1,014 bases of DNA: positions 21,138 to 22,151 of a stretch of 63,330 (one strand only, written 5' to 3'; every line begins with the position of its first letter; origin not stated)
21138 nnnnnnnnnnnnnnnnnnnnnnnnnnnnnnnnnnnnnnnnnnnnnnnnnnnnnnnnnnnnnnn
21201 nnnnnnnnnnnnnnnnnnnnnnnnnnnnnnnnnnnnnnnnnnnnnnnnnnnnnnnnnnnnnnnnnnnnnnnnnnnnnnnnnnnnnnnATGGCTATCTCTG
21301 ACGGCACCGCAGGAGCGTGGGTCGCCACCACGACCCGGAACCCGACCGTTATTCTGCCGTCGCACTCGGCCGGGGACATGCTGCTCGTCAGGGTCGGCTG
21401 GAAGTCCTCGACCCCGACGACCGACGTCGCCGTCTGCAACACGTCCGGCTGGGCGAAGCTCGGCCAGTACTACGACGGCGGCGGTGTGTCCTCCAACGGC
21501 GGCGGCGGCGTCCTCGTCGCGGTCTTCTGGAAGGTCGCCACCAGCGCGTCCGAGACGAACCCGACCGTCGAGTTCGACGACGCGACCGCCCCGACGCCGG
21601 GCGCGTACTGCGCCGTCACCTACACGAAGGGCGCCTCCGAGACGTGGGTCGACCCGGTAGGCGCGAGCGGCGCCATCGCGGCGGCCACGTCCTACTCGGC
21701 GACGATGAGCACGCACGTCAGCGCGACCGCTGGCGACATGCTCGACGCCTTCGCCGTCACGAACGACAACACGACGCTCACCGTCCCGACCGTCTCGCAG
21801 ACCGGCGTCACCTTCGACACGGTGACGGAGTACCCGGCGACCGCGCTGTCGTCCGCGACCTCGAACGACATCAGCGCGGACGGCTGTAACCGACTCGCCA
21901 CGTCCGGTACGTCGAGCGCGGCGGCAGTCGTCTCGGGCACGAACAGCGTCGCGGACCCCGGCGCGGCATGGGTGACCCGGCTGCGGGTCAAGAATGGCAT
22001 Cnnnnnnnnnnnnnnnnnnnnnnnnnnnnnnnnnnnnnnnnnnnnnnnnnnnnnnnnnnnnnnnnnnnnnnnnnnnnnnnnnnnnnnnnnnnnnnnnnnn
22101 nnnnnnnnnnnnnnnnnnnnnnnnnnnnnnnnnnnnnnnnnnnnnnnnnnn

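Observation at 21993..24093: About 700-aa array of roughly three dozen degenerate, basic 18-22-aa repeats in a 969-aa virion-module protein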

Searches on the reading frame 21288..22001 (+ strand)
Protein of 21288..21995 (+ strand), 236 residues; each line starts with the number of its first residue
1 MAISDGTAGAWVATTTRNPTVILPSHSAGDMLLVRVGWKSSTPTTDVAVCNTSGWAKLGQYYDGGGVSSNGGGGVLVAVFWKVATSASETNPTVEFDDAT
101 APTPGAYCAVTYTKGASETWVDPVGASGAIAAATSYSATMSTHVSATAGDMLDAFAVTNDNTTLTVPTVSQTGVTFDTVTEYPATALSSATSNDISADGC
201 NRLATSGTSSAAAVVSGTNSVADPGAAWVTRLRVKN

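Call 33: predict_structure(alignment_id=A1)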
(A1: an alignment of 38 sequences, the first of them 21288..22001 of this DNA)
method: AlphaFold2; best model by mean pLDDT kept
length: 238 residues; sequences in the alignment: 38
mean_pLDDT: 91.0   pTM: 0.90
mean pLDDT of the five models: 91.0, 91.0, 90.6, 90.5, 90.4
residues with pLDDT >= 90: 173; 70-90: 44; 50-70: 21; < 50: 0
segments of 3 or more residues with pLDDT < 50: none
pLDDT, mean of each block of 10 residues (from residue 1): 93 90 97 93 73 94 74 86 97 83 85 96 96 94 93 95 94 97 93 84 96 96 94 91
secondary structure, 60 per line:
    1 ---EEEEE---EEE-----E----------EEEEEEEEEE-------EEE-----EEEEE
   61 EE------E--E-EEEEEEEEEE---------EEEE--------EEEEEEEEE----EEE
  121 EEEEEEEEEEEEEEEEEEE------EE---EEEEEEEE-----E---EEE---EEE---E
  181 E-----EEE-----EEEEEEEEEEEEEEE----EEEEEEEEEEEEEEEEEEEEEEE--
elements in order: E4-8 E12-14 E31-40 E48-50 E56-62 E74-83 E93-96 E105-113 E118-139 E151-158 E168-170 E174-176 E187-189 E195-209 E214-236
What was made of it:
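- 21288..21992 (+): N-terminal all-beta domain, aa 1-235, acidic (pI 4.45). It ends at the conserved ........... motif and is the putative virion-anchoring or adaptor domain. AF2 pLDDT 91, pTM 0.90 (call 33).
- On Phage 'minor tail protein' beta-sandwich fold class (BFVD): The query model has pLDDT 91 (call 33).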

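Call 36: fold_search(model_id=the predicted structure, library=pdb)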
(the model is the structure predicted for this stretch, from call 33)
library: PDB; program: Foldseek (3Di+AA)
matches with E <= 10: 438; with E <= 0.001: 0
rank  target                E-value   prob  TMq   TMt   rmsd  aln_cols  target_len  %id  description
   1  1opo_C                6.3e-03  0.30  0.22  0.20  17.7       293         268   13  THE STRUCTURE OF CARNATION MOTTLE VIRUS (released 2003-04-01)
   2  1w8x_C                8.0e-03  0.47  0.28  0.20  15.1       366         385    9  Structural analysis of PRD1 (released 2004-11-11)
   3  1w8x_K                1.9e-02  0.33  0.27  0.19  15.5       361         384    8  Structural analysis of PRD1 (released 2004-11-11)
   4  9euj_G                1.9e-02  0.12  0.20  0.08  21.0       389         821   10  Cryo-EM structure of Staphylococcus aureus bacteriophage phi812 baseplate in the post-contraction state - sheath initi (released 2025-04-09)
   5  1hx6_C                2.4e-02  0.25  0.27  0.19  15.5       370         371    9  P3, THE MAJOR COAT PROTEIN OF THE LIPID-CONTAINING BACTERIOPHAGE PRD1. (released 2001-01-24)
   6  6q5u_C                2.9e-02  0.14  0.23  0.16  15.9       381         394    9  High resolution electron cryo-microscopy structure of the bacteriophage PR772 (released 2019-06-19)
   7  1hqn_C                3.1e-02  0.23  0.27  0.20  15.2       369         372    9  THE SELENOMETHIONINE DERIVATIVE OF P3, THE MAJOR COAT PROTEIN OF THE LIPID-CONTAINING BACTERIOPHAGE PRD1. (released 2001-01-17)
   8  6q5u_B                3.3e-02  0.23  0.26  0.19  15.1       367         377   10  High resolution electron cryo-microscopy structure of the bacteriophage PR772 (released 2019-06-19)
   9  2zah_A                4.9e-02  0.12  0.21  0.18  19.3       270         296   12  X-ray structure of Melon necrotic spot virus (released 2008-10-07)
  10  1w8x_F                5.9e-02  0.18  0.27  0.19  15.6       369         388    9  Structural analysis of PRD1 (released 2004-11-11)
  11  6q5u_G                7.0e-02  0.18  0.28  0.19  15.5       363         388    9  High resolution electron cryo-microscopy structure of the bacteriophage PR772 (released 2019-06-19)
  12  9ev7_C                7.0e-02  0.04  0.14  0.09  20.7       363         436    8  3DFlex refinement of the CryoEM structure of DeCLIC nanodisc with 10mM EDTA in asym state (released 2025-04-09)
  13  6q5u_A                7.4e-02  0.12  0.24  0.16  15.9       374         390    8  High resolution electron cryo-microscopy structure of the bacteriophage PR772 (released 2019-06-19)
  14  9vvr_S                7.4e-02  0.09  0.19  0.08  17.2       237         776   11  Structure of the bacteriophage E1004 tail (released 2025-11-12)
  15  1opo_A                8.3e-02  0.12  0.23  0.21  18.9       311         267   11  THE STRUCTURE OF CARNATION MOTTLE VIRUS (released 2003-04-01)
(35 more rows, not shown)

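Call 49: fold_search(model_id=the predicted structure, library=viral)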
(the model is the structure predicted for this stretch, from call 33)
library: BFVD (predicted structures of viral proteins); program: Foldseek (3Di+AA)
matches with E <= 10: 638; with E <= 0.001: 62
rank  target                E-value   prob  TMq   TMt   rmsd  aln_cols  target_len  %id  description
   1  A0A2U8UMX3            1.4e-10  1.00  0.71  0.62   3.9       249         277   15  Uncharacterized protein [Mycobacterium phage Byougenkin]
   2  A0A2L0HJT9            2.2e-09  1.00  0.70  0.66   4.6       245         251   18  (no name in the UniProt tables at hand)
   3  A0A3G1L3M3            7.4e-08  1.00  0.75  0.73   4.3       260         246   16  Uncharacterized protein [Synechococcus phage S-CBWM1]
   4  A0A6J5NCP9            2.8e-07  1.00  0.61  0.18   5.5       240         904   16  Uncharacterized protein [uncultured Caudovirales phage]
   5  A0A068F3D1            3.0e-07  1.00  0.58  0.38   5.8       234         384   15  Minor tail protein [Mycobacterium phage Gaia]
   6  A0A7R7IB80            4.0e-07  1.00  0.61  0.70   4.4       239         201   16  (no name in the UniProt tables at hand)
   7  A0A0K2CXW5            4.8e-07  1.00  0.56  0.58   5.6       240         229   15  (no name in the UniProt tables at hand)
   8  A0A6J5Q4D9            5.1e-07  1.00  0.62  0.38   5.2       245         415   19  Uncharacterized protein [uncultured Caudovirales phage]
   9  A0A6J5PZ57            5.7e-07  1.00  0.56  0.57   6.8       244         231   18  Uncharacterized protein [uncultured Caudovirales phage]
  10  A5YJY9                7.3e-07  1.00  0.49  0.40   7.3       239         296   15  Minor tail protein [Mycobacterium phage Tweety]
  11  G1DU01                7.7e-07  1.00  0.58  0.45   5.5       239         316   16  Minor tail protein [Mycobacterium phage Shauna1]
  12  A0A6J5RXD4            8.2e-07  1.00  0.59  0.30   5.8       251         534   14  Uncharacterized protein [uncultured Caudovirales phage]
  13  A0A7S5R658            1.4e-06  1.00  0.56  0.29   6.0       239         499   19  (no name in the UniProt tables at hand)
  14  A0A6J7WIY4            1.7e-06  1.00  0.57  0.59   6.3       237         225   17  Uncharacterized protein [uncultured Caudovirales phage]
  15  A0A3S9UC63            1.7e-06  1.00  0.60  0.63   6.8       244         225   18  (no name in the UniProt tables at hand)
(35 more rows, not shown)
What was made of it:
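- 21288..21992 (+): 62 BFVD fold matches at E<=1e-3 with TM up to 0.75, many annotated 'minor tail protein' (call 49).
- On Phage 'minor tail protein' beta-sandwich fold class (BFVD): The best are E 1.4e-10 with TM 0.71, and TM 0.75 (call 49).
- Closest known: Actinobacteriophage 'minor tail proteins' sharing the N-domain fold. Same: The predicted fold of aa 1-235 matches at Foldseek E 1e-10 to 1e-5 with TM 0.55-0.75 (call 49).
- The N-domain fold matches many phage 'minor tail proteins' (call 49). The N-domain fold matches virion tail proteins (call 49). The N-domain fold class is that of tail proteins (call 49). The BFVD fold matches of the N-domain are mostly 'minor tail proteins' and the N-terminus of a tail-enzyme-like GDPD protein (call 49).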

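Call 101: search_protein_families(library=phrogs, proteins=[window:21288-21995:+], max_evalue=1)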
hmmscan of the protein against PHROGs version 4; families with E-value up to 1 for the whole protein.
window:21288-21995:+ (236 aa): 0 families
